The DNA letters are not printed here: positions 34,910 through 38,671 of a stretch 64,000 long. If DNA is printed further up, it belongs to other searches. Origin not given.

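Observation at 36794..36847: The M1-peptidase catalytic signatures are systematically lost: GGGWRMD replaces GAMEN and no HExxH occurs in any of the three paralogs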

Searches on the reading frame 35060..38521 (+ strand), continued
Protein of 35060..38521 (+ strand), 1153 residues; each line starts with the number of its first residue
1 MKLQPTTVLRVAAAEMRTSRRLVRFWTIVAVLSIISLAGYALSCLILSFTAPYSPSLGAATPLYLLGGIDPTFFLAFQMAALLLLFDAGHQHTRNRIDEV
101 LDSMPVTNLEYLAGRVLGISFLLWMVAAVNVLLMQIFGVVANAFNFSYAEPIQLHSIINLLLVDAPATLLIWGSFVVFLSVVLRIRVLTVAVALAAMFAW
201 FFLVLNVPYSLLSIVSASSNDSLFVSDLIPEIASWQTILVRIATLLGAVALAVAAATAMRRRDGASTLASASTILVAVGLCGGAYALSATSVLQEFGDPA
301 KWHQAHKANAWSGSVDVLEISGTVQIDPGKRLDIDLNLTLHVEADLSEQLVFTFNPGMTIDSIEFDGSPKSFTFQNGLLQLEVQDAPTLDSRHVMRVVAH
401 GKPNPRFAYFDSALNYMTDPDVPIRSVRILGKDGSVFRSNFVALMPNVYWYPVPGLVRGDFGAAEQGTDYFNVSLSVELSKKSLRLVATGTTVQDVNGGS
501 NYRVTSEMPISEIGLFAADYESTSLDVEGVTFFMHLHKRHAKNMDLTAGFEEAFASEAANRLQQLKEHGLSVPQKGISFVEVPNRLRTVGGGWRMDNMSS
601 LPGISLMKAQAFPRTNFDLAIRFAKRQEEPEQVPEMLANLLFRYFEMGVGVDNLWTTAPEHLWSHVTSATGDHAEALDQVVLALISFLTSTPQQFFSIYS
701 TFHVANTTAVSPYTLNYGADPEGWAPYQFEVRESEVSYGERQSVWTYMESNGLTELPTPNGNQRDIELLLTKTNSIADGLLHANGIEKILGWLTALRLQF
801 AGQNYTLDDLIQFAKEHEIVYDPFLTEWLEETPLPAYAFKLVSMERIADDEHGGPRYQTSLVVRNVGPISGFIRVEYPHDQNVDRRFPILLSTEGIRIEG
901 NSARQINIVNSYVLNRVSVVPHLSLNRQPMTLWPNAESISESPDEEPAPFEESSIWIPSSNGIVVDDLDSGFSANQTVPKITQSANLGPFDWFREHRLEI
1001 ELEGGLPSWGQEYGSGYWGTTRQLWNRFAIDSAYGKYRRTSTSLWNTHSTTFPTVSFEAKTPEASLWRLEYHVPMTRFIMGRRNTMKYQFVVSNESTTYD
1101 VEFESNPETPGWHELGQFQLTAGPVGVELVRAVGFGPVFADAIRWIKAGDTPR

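Call 94: search_protein_families(library=pfam, proteins=[L047:17666-22444:+, L069:12858-17651:+, L069:17648-18361:+, L047:22156-23157:+], max_evalue=0.1)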
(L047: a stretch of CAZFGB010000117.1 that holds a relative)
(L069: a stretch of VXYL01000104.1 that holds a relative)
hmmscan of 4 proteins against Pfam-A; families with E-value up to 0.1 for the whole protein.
L047:17666-22444:+ (1592 aa): 11 families
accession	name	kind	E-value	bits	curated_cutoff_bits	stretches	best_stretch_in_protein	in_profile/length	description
PF00873.25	ACR_tran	-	1.1e-138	464.1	28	1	5-1030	3-1021/1021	AcrB/AcrD/AcrF family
PF00005.33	ABC_tran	-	8.9e-28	98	25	1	1322-1460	5-136/137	ABC transporter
PF13304.12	AAA_21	-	6.4e-10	40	27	2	1411-1489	216-298/304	AAA domain, putative AbiEii toxin, Type IV TA system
PF03176.21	MMPL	-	3.7e-09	36.4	20.5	2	845-1020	109-293/333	MMPL family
PF02355.23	SecD_SecF_C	-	3.3e-06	27.1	20.5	1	341-454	38-154/189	Protein export membrane protein SecD/SecF, C-terminal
PF13401.12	AAA_22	-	0.00026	21.8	27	1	1327-1458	5-92/130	AAA domain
PF13476.12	AAA_23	-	0.0034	18.5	27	1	1323-1351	15-43/201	AAA domain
PF13191.12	AAA_16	-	0.015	16.2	32.6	1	1325-1472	22-153/167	AAA ATPase domain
PF02463.25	SMC_N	-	0.039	13.8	40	0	1323-1344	20-41/220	RecF/RecN/SMC N terminal domain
PF13555.12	AAA_29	-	0.063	13.5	27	0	1322-1354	16-49/61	P-loop containing region of AAA domain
PF19993.5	DO-GTPase2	-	0.084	13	27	0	1329-1347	2-20/226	Double-GTPase 2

L069:12858-17651:+ (1597 aa): 12 families
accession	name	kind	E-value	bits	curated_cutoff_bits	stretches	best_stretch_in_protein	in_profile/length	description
PF00873.25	ACR_tran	-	2.5e-125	419.9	28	1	5-1032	3-1020/1021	AcrB/AcrD/AcrF family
PF00005.33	ABC_tran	-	2.9e-27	96.4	25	1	1316-1457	2-136/137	ABC transporter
PF02355.23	SecD_SecF_C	-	3.2e-11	43.4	20.5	2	881-1024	37-178/189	Protein export membrane protein SecD/SecF, C-terminal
PF13304.12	AAA_21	-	3.7e-09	37.5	27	2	1430-1486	238-298/304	AAA domain, putative AbiEii toxin, Type IV TA system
PF03176.21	MMPL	-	1.1e-08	34.9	20.5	2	861-1026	128-296/333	MMPL family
PF13476.12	AAA_23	-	0.00041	21.5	27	1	1317-1344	12-39/201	AAA domain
PF13401.12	AAA_22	-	0.0018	19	27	1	1324-1455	5-92/130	AAA domain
PF13191.12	AAA_16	-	0.0037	18.2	32.6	1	1312-1455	12-140/167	AAA ATPase domain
PF13555.12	AAA_29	-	0.019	15.1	27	1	1319-1351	16-49/61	P-loop containing region of AAA domain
PF25199.1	nSTAND_NTPase5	-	0.03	14.6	34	1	1325-1345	42-62/145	Novel STAND NTPase 5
PF02463.25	SMC_N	-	0.053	13.4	40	0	1316-1342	16-42/220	RecF/RecN/SMC N terminal domain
PF13671.12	AAA_33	-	0.069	13.9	27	0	1329-1484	4-105/143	AAA domain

L069:17648-18361:+ (237 aa): 1 family
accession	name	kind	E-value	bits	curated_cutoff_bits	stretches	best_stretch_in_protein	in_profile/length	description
PF12679.13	ABC2_membrane_2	-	3.8e-05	23.5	27.2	1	62-177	73-197/283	ABC-2 family transporter protein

L047:22156-23157:+ (333 aa): 1 family
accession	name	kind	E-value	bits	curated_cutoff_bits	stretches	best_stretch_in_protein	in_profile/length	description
PF12679.13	ABC2_membrane_2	-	0.00062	19.6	27.2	1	151-268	73-201/283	ABC-2 family transporter protein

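Call 99: search_protein_families(library=padloc, proteins=[window:35060-38521:+], max_evalue=0.01)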
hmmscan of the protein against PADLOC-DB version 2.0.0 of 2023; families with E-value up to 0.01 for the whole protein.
window:35060-38521:+ (1153 aa): 0 families
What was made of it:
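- Tried and rejected: Anti-phage defence role: no PADLOC hit (call 99).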
